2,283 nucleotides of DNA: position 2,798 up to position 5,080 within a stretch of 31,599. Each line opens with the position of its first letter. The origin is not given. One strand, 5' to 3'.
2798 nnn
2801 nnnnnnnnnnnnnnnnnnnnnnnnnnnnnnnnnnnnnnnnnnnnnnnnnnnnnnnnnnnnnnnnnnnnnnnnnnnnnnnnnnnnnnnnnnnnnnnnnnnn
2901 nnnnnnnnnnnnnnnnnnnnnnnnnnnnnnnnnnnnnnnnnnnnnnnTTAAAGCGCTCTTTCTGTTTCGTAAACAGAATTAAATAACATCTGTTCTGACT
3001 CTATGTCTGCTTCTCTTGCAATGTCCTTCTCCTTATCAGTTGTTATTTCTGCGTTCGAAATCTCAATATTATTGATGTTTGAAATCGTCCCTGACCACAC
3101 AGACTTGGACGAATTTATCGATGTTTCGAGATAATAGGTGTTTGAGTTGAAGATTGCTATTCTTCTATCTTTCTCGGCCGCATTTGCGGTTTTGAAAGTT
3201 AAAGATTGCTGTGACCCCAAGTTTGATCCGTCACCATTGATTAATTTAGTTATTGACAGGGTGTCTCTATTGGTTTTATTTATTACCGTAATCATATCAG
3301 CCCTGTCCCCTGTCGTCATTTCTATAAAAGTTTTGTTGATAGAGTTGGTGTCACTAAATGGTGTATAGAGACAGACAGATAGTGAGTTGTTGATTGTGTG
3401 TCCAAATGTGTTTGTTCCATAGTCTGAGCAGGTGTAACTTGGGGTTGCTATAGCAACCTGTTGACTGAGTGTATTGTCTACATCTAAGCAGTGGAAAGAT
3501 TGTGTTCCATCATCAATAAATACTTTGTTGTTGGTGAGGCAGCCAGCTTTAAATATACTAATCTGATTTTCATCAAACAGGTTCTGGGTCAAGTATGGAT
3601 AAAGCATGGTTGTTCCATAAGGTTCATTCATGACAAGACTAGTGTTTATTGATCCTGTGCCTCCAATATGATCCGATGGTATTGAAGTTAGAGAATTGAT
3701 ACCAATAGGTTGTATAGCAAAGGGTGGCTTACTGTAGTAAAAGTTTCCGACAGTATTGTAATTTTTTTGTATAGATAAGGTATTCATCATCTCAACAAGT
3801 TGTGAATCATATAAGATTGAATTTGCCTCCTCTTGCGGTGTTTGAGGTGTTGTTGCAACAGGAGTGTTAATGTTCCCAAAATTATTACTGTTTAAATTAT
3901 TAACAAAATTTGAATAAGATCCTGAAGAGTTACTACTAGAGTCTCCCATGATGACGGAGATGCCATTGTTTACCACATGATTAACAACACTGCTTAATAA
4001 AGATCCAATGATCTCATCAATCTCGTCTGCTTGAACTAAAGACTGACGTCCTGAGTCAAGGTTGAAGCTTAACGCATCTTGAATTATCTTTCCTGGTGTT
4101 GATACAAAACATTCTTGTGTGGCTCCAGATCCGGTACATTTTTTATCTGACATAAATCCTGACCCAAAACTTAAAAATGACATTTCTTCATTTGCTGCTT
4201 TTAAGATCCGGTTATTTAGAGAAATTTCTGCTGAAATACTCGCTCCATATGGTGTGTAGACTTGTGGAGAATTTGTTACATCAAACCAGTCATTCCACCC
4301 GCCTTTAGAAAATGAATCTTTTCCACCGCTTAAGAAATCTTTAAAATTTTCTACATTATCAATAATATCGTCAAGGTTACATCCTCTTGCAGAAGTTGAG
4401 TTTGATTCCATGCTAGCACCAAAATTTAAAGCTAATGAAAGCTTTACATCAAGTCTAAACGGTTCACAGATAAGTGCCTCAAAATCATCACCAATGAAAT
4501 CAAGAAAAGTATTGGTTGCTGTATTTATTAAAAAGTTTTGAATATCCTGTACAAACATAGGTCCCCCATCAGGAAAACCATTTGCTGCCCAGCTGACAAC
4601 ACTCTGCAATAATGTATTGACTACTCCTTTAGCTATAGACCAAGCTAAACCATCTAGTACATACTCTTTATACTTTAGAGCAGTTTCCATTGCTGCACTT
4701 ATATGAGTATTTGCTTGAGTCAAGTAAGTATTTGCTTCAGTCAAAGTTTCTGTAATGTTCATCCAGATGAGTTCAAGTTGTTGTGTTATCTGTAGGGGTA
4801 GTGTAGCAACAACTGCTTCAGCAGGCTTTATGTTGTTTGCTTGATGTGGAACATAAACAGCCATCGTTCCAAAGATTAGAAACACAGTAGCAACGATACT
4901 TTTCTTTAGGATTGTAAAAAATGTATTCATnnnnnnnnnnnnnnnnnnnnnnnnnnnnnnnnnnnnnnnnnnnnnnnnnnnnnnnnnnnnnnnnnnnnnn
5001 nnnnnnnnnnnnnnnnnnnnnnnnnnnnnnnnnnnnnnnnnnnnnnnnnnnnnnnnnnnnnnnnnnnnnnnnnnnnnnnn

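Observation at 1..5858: Chromosomal T4SS-like locus (PrgI + VirB6/TrbL-like + three unknown proteins) fused to a housekeeping gene run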

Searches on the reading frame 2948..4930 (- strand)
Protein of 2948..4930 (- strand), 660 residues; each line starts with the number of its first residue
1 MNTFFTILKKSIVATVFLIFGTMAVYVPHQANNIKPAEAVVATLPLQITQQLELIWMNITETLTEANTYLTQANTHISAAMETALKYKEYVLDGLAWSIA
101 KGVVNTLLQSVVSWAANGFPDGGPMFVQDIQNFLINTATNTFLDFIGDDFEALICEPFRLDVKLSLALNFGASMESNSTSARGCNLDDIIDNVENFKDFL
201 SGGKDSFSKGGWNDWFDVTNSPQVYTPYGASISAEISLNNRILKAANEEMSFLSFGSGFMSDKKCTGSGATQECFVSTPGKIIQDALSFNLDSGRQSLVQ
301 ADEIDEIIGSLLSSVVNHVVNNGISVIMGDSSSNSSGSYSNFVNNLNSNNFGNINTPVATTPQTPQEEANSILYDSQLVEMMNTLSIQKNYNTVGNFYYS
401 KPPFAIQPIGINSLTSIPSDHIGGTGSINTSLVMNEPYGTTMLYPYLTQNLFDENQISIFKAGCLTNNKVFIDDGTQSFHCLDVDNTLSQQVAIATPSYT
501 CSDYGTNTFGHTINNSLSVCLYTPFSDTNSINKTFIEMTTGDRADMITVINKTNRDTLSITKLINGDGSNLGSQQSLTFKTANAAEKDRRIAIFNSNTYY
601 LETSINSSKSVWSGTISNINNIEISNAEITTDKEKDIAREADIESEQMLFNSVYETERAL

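Call 6: search_protein_families(library=ncbifam, proteins=[window:2948-4930:-], max_evalue=1)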
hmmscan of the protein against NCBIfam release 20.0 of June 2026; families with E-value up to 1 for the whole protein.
window:2948-4930:- (660 aa): 0 families

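Call 7: search_protein_families(library=pfam, proteins=[window:2948-4930:-], max_evalue=1)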
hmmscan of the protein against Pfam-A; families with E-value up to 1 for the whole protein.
window:2948-4930:- (660 aa): 1 family
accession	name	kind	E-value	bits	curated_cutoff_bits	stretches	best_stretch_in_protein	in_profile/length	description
PF20984.2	PT26-6P_helical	-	0.086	13.5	27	1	367-400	76-109/141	PT26-6P, helical domain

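Call 31: search_solved_structures(query=A3, max_evalue=10)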
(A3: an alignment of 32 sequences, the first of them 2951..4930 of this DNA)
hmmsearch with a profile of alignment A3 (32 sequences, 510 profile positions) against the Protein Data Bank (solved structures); distinct sequences matched with E-value up to 10: 17.
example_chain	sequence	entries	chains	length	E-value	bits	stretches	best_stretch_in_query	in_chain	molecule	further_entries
2xzr_A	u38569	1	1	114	0.29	13.2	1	400-482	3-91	IMMUNOGLOBULIN-BINDING PROTEIN EIBD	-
9w9h_B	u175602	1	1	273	0.33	13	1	345-478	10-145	Kinesin-like protein KIF3B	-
4ltb_A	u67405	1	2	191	0.59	12.2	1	386-480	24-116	Tripartite motif-containing 25 variant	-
5nt1_A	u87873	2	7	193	0.61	12.1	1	386-480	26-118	E3 ubiquitin/ISG15 ligase TRIM25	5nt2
1s94_A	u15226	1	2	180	1.2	11.1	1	356-476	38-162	s-syntaxin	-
5app_A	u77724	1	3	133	1.8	10.6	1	400-452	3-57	General control protein GCN4,GENERAL CONTROL PROTEIN GCN4, OUTER MEMBRANE PROTEIN 100,Gene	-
2wpq_A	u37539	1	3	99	2.2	10.3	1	401-478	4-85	TRIMERIC AUTOTRANSPORTER ADHESIN FRAGMENT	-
6fln_A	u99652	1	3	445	3.1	9.8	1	386-480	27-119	E3 ubiquitin/ISG15 ligase TRIM25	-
2qa7_A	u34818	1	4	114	3.1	9.8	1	343-424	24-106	Huntingtin-interacting protein 1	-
2wpr_A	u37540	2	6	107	3.5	9.6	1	401-478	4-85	TRIMERIC AUTOTRANSPORTER ADHESIN FRAGMENT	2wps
7kl9_E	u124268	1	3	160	4.1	9.4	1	358-460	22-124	CTC-445.2 inhibitor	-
4cfg_A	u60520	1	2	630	5.6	9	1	386-480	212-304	E3 UBIQUITIN/ISG15 LIGASE TRIM25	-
4rfx_A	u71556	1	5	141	5.7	8.9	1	354-465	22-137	Dynactin subunit 1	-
4q4n_A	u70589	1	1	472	9.3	8.2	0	301-502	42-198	Peptidoglycan endopeptidase RipA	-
4q4g_X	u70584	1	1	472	9.3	8.2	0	301-502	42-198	Peptidoglycan endopeptidase RipA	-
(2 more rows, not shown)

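Call 33: find_homologous_proteins(query=window:2951-4930:-, max_evalue=0.001)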
Query window:2951-4930:- (660 aa): 72 proteins with E <= 0.001 among 8000 candidates.
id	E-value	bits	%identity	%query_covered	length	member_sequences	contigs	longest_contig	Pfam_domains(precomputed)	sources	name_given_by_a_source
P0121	0.0e+0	1459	100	100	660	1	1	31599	-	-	-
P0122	6.5e-86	307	42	63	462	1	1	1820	-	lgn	-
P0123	3.1e-85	305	47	52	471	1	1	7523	-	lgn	-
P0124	7.5e-83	297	41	57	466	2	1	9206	-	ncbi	-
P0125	1.3e-82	296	47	52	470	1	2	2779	-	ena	-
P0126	1.0e-81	294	43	54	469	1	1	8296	-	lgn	-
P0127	9.5e-81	290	47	48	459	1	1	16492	-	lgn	-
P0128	9.7e-81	290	44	51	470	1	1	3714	-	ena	-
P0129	2.6e-80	289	45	52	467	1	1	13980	-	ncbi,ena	-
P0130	2.8e-80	289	43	54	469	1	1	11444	-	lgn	-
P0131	1.7e-78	283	39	59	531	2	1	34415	-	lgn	-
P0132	3.3e-78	282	44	48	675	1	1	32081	PF09603.16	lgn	-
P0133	5.8e-78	281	42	53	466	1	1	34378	-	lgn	-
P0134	2.0e-77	279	41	53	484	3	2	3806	-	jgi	jgi:hypothetical protein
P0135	5.3e-77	278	45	48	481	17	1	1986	-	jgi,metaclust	metaclust:\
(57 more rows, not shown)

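Call 47: predict_structure(alignment_id=A5)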
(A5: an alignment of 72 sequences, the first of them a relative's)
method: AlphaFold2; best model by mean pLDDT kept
length: 660 residues; sequences in the alignment: 72
mean_pLDDT: 64.4   pTM: 0.40
mean pLDDT of the five models: 64.4, 64.1, 62.1, 62.0, 60.1
residues with pLDDT >= 90: 94; 70-90: 174; 50-70: 203; < 50: 189
segments of 3 or more residues with pLDDT < 50: 32-44, 69-85, 178-210, 214-218, 256-260, 300-307, 321-356, 413-416, 421-450, 495-500, 503-505, 507-512
pLDDT, mean of each block of 10 residues (from residue 1): 88 93 71 43 54 67 57 40 49 65 71 67 57 74 72 62 74 57 42 47 43 51 71 75 74 54 62 58 57 52 46 52 41 35 40 48 83 93 98 94 61 50 45 40 41 67 77 71 74 48 50 49 58 72 91 97 81 74 90 96 96 84 59 61 78 64
secondary structure, 60 per line:
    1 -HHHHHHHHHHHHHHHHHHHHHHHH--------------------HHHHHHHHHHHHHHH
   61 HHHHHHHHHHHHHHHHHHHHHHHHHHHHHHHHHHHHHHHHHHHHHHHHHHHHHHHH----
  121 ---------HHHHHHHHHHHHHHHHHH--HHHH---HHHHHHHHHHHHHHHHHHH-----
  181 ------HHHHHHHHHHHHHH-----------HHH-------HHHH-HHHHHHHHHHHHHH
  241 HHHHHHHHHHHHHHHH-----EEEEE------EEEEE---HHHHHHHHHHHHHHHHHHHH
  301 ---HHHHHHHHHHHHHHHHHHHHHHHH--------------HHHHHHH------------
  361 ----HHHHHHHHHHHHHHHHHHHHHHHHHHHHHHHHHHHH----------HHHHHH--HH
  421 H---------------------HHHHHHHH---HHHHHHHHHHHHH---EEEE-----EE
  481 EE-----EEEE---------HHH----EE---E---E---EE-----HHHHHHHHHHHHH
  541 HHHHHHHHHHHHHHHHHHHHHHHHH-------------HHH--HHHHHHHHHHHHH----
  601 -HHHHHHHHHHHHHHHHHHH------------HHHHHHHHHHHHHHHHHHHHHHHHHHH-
elements in order (helices of 4 or more, strands of 3 or more residues): H2-25 H46-116 H130-147 H150-153 H157-175 H187-200 H222-225 H227-256 E262-266 E273-277 H281-300 H304-327 H342-348 H365-400 H411-416 H443-450 H454-466 E470-473 E479-482 E488-491 H528-565 H584-596 H602-620 H633-659

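Call 52: fold_search(model_id=the predicted structure, library=pdb)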
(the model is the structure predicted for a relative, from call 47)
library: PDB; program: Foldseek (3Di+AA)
matches with E <= 10: 68; with E <= 0.001: 0
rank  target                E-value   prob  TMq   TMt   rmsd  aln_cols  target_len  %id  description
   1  7wuh_E                2.1e+00  0.06  0.07  0.05   9.9        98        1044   12  SARS-CoV-2 Spike in complex with Fab of m31A7 (released 2022-03-23)
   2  8wzi_A                2.5e+00  0.06  0.07  0.05   9.6       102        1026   14  One RBD up state of Spike glycoprotein, SARS-CoV-2 (released 2024-07-10)
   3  8iyj_A4               3.1e+00  0.03  0.08  0.12  63.0       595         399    9  Cryo-EM structure of the 48-nm repeat doublet microtubule from mouse sperm (released 2023-07-05)
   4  8c5v_I                3.1e+00  0.02  0.08  0.10  88.4       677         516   10  Chemotaxis core signalling unit from E protein lysed E. coli cells (released 2023-09-13)
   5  9css_B                3.3e+00  0.05  0.07  0.05   9.4       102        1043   14  Cryo-EM structure of SARS-CoV-2 spike protein Ecto-domain with internal tag, 1UP RBD conformation (released 2025-03-05)
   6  9cxe_C                3.3e+00  0.04  0.06  0.05  12.9       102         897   14  SARS CoV-2 Spike protein Ectodomain with internal tag, all RBD-down conformation -C1 (released 2025-03-05)
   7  9jmg_A                3.3e+00  0.04  0.06  0.04  11.1       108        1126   18  Cryo-EM structure of EU-HedgehogCoV (Erinaceus/VMC/DEU/2012) S-trimer in a locked-2 conformation (released 2025-06-18)
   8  8uk1_C                3.5e+00  0.04  0.07  0.05   9.2       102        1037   14  SARS-CoV-2 Omicron-XBB.1.16 3-RBD-down Spike Protein Trimer consensus (S-RRAR-Omicron-XBB.1.16) (released 2024-06-12)
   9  9css_A                3.5e+00  0.04  0.07  0.05   9.6       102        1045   14  Cryo-EM structure of SARS-CoV-2 spike protein Ecto-domain with internal tag, 1UP RBD conformation (released 2025-03-05)
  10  7ksg_C                3.7e+00  0.03  0.06  0.05  12.9       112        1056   13  SARS-CoV-2 spike in complex with nanobodies E (released 2021-01-20)
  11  9w76_A                4.2e+00  0.04  0.07  0.05   8.6       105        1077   15  sarbecovirus Rc-o319 S-trimer in a locked-2 conformation (released 2025-10-29)
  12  9b9u_A                4.4e+00  0.04  0.07  0.05   9.2       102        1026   15  SARS-CoV-2 full-length spike protein with His1271Lys substitution in the coatomer binding motif, 1RBD-up conformation  (released 2025-04-16)
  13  8v0r_A                4.4e+00  0.04  0.07  0.05   9.3       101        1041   14  SARS-CoV-2 Omicron-XBB.1.5 3-RBD down Spike Protein Trimer 1 (S-GSAS-Omicron-XBB.1.5) (released 2024-06-12)
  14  9j6g_C                4.4e+00  0.03  0.07  0.05   9.5       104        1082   14  Cryo-EM structure of Bat SARS-like coronavirus Khosta-1 spike protein (released 2025-08-20)
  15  8sak_A                4.7e+00  0.04  0.07  0.05   9.2       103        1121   14  BtCoV-422 in complex with neutralizing antibody JC57-11 (released 2023-10-04)
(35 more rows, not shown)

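Call 59: search_protein_families(library=pfam, alignment_id=A5, max_evalue=0.01)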
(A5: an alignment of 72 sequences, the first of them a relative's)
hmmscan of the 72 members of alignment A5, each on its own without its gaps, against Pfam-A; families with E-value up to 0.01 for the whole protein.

A. member 1, P0121 (660 aa): 0 families

B. families by the number of members that match (of 72 scanned): 4 families
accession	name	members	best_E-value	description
PF09603.15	Fib_succ_major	1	1.4e-32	Fibrobacter succinogenes major domain (Fib_succ_major)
PF12981.12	DUF3865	1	0.00041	Domain of Unknown Function with PDB structure (DUF3865)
PF10506.14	USHBP1_PDZ-bd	1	0.0011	Harmonin-binding protein USHBP1, PDZ-binding domain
PF09440.15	eIF3_N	1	0.0045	eIF3 subunit 6 N terminal domain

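Call 81: search_protein_representatives(alignment_id=A5)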
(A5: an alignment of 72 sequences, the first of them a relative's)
Query: 72 sequences, 544 profile positions. Proteins with E-value up to 0.001 (for the whole library): 5556; up to 1e-10: 4805; up to 1e-30: 2668. The best 150 are listed.
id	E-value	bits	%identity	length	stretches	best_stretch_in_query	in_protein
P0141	2.4e-230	782.5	-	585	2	2-479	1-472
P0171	2.7e-213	726.2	-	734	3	2-487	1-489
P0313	1.5e-210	717.1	-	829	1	2-473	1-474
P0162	4.3e-189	646.3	-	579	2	2-474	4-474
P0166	9.3e-188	641.9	-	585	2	2-476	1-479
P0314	1.2e-185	634.9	-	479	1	2-469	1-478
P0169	6.3e-181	619.4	-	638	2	2-477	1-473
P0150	1.9e-177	607.9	-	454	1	2-471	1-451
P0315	4.8e-176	603.2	-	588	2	17-471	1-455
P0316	1.5e-173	595.0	-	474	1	8-472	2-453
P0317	3.7e-173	593.7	-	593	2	2-478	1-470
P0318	1.5e-170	585.1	-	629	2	2-476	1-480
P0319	1.6e-170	585.0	-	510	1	2-483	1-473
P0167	2.4e-168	577.9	-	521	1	2-480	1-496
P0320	1.6e-167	575.2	-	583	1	2-468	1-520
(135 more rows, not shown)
